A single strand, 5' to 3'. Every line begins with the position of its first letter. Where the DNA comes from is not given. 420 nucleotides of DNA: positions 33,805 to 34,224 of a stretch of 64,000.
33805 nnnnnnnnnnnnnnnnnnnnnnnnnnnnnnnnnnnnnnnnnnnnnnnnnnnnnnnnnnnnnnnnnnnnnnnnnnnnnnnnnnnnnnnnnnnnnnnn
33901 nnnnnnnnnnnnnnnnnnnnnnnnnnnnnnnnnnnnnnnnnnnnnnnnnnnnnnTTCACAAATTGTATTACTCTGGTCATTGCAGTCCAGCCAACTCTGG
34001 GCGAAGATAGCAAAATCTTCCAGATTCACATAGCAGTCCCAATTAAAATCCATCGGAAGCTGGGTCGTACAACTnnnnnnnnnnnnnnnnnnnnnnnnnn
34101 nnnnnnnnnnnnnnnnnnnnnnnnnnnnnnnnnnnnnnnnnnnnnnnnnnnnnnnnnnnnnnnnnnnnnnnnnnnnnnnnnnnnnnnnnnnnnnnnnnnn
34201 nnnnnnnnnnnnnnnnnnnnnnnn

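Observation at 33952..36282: Tandem secreted paralogs built from an uncharacterised module of about 200 aa (1 copy and 2 copies) with a dockerin-like Cys tail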

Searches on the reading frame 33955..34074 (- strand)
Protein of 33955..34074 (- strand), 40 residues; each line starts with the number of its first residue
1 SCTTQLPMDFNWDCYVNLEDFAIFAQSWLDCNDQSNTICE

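Call 34: find_homologous_proteins(query=A2, max_evalue=0.001)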
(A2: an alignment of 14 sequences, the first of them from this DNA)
Query A2 (14 sequences) (40 aa, profile of the alignment): 28 proteins with E <= 0.001 among 229 candidates.
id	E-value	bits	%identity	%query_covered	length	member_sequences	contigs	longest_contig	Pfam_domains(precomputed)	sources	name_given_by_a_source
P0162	2.8e-18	83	62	73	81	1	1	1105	-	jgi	jgi:hypothetical protein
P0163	6.3e-13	66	63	80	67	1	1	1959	-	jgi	-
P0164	1.4e-12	65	76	83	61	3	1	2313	-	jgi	jgi:hypothetical protein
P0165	3.9e-12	63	61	78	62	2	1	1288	-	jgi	-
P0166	2.0e-11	61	61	83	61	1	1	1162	-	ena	-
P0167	2.8e-10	57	51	88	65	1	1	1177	-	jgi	jgi:hypothetical protein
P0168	4.0e-10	57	55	78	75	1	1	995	-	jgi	jgi:hypothetical protein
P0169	1.3e-9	55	63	80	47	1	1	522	-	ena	-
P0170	5.7e-9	53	65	78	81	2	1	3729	-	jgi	jgi:hypothetical protein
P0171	2.5e-8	51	53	80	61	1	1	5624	-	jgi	-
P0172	1.0e-7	49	54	88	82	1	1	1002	-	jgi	jgi:hypothetical protein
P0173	2.3e-7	48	46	88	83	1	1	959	-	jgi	-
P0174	6.0e-7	47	52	78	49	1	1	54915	-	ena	-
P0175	6.1e-7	47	56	68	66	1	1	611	-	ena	-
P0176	9.2e-7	46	67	75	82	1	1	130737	-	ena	-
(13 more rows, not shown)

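Call 35: search_solved_structures(query=A2, max_evalue=10, show_alignments=3)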
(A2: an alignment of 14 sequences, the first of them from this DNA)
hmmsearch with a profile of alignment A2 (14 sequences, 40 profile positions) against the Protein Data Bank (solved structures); distinct sequences matched with E-value up to 10: 6.
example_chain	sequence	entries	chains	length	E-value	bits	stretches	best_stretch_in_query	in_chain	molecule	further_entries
2y3n_B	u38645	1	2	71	2.4e-05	27.2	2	6-27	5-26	CELLULOSOMAL FAMILY-48 PROCESSIVE GLYCOSIDE HYDROLASE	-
5nrm_B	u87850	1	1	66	0.11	15.5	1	9-24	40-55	DocCel5: Type I dockerin repeat domain from A. cellulolyticus family 5 endoglucanase WP_01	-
5nrk_B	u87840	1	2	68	0.19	14.7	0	9-24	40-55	DocCel5: Type I dockerin repeat domain from A. cellulolyticus family 5 endoglucanase WP_01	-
1fpw_A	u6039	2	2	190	0.5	13.4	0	8-21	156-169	CALCIUM-BINDING PROTEIN NCS-1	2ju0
4wi0_B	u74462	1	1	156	0.69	12.9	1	5-26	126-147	Cellulosomal scaffoldin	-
4u3s_B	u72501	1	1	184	1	12.3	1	5-27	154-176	Cellulosomal scaffoldin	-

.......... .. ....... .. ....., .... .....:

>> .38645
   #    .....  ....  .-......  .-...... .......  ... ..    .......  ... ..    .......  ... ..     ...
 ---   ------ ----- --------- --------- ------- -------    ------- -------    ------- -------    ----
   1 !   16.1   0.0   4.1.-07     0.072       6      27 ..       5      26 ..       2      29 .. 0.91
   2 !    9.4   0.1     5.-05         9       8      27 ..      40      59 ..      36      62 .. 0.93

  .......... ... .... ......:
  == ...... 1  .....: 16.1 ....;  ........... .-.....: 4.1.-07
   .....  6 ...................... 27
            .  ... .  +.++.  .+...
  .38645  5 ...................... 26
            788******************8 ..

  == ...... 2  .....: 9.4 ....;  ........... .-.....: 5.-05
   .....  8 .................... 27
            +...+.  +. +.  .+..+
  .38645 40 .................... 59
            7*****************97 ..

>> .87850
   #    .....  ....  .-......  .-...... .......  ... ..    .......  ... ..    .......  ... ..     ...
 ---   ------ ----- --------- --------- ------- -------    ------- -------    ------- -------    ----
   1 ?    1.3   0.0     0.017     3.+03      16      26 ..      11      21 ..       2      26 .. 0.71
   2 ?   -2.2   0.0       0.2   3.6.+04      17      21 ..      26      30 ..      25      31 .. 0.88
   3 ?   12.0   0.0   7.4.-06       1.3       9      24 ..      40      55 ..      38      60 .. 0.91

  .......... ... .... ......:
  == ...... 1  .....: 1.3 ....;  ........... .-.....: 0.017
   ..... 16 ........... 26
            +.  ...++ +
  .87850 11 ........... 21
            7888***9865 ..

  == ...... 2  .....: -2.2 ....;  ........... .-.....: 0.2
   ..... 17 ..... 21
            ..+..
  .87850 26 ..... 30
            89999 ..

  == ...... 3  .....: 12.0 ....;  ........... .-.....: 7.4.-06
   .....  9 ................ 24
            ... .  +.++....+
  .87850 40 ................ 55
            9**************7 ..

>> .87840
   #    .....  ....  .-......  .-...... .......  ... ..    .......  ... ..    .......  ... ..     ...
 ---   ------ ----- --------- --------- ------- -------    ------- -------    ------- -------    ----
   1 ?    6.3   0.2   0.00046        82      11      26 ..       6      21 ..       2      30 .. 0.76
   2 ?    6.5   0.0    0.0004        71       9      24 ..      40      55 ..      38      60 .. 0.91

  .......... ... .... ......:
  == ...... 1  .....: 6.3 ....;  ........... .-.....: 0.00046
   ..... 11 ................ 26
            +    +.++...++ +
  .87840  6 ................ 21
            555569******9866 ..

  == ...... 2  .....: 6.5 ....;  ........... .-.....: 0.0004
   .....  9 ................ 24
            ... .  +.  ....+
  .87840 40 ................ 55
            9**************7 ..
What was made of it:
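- On Dockerin (Pfam PF00404 Dockerin_1): The tail aligns in register with both repeats of dockerin 2y3n_B (call 35).
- It also lacks a transmembrane segment or basic cluster, and it matches real dockerins in sequence register (call 35).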

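Call 58: find_related_loci(query=A2, collection=metagenome_contigs, flank=6000)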
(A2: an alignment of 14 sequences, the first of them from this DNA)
Query A2 (40 aa) in metagenome_contigs; peptide patterns used: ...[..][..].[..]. (x = any residue, [..] = any of these).
183 stretches matched a pattern; 61 encode a relative of the query (tblastn E <= 1e-3); 61 distinct loci.
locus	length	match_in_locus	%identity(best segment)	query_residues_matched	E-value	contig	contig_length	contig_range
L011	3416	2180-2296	74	1-39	4e-18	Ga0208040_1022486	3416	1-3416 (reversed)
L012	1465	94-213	75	1-40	6e-18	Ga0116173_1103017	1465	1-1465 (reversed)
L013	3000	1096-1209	68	3-40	5e-14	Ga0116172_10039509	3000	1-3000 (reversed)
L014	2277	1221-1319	73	8-40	2e-13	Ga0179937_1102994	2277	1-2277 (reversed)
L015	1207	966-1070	71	6-40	3e-13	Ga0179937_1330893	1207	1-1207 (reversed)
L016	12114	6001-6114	66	3-40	1e-12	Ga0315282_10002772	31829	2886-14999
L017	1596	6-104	67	8-40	2e-12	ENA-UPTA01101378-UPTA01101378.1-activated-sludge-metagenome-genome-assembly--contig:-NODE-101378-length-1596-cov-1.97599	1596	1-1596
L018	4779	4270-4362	68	9-39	8e-12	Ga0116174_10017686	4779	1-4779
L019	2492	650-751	65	6-39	2e-11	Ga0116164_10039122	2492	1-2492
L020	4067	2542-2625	71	2-29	3e-11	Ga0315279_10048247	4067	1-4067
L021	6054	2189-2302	55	2-39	6e-11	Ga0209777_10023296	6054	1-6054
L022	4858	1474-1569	69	8-39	2e-10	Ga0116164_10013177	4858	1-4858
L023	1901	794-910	54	2-40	4e-10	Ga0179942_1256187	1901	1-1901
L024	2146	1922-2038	54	2-40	4e-10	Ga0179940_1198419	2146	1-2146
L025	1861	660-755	56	8-39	5e-10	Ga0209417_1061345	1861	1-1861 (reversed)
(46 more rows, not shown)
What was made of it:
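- Tried and rejected: A metagenome locus scan replaced it (call 58).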

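Call 62: search_protein_families(library=pfam, alignment_id=A5, max_evalue=0.001)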
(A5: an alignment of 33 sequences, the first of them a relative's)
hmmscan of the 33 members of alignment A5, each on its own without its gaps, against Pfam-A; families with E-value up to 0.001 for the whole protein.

A. member 1, L013:1-1209:+ (403 aa): 0 families

B. families by the number of members that match (of 33 scanned): 29 families (the first 25 are shown)
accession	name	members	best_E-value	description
PF13385.13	Laminin_G_3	4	3.5e-24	Concanavalin A-like lectin/glucanases superfamily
PF00331.26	Glyco_hydro_10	2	1.2e-53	Glycosyl hydrolase family 10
PF02018.23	CBM_4_9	2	2.8e-23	Carbohydrate binding domain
PF00041.27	fn3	2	2.5e-08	Fibronectin type III domain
PF09294.16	Interfer-bind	2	0.00041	Interferon-alpha/beta receptor, fibronectin type III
PF25059.1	FN3_DSCAM-DSCAML_C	2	0.00044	DSCAM/DSCAML C-terminal Fn3-like domain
PF03422.21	CBM_6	1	3.5e-37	Carbohydrate binding module (family 6)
PF04616.20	Glyco_hydro_43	1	1.5e-33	Glycosyl hydrolases family 43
PF13360.13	PQQ_2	1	1.7e-17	Outer membrane protein assembly factor BamB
PF22352.2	K319L-like_PKD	1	5.7e-17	K319L-like, PKD domain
PF13570.13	Beta-prop_ACSF4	1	1.9e-14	Beta-alanine-activating enzyme, beta-propeller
PF02837.24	Glyco_hydro_2_N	1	1.7e-13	Glycosyl hydrolases family 2, sugar binding domain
PF22825.2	HpiC1-like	1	6.6e-13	HpiC1 cyclase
PF18099.7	CBM_35_2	1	4.1e-11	Carbohydrate binding module (family 35)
PF22666.2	Glyco_hydro_2_N2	1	3.3e-08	Glycosyl hydrolase 2 galactose-binding domain-like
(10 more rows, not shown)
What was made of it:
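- Closest known: Type I dockerin modules of cellulosomal enzymes. Same: A tail profile finds the dockerin 2y3n_B at E 2.4e-5, and further dockerins and dockerin-bearing scaffoldin chains below significance (E 0.1-1) (calls 35, 62).
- The same tail decorates CAZymes (call 62).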
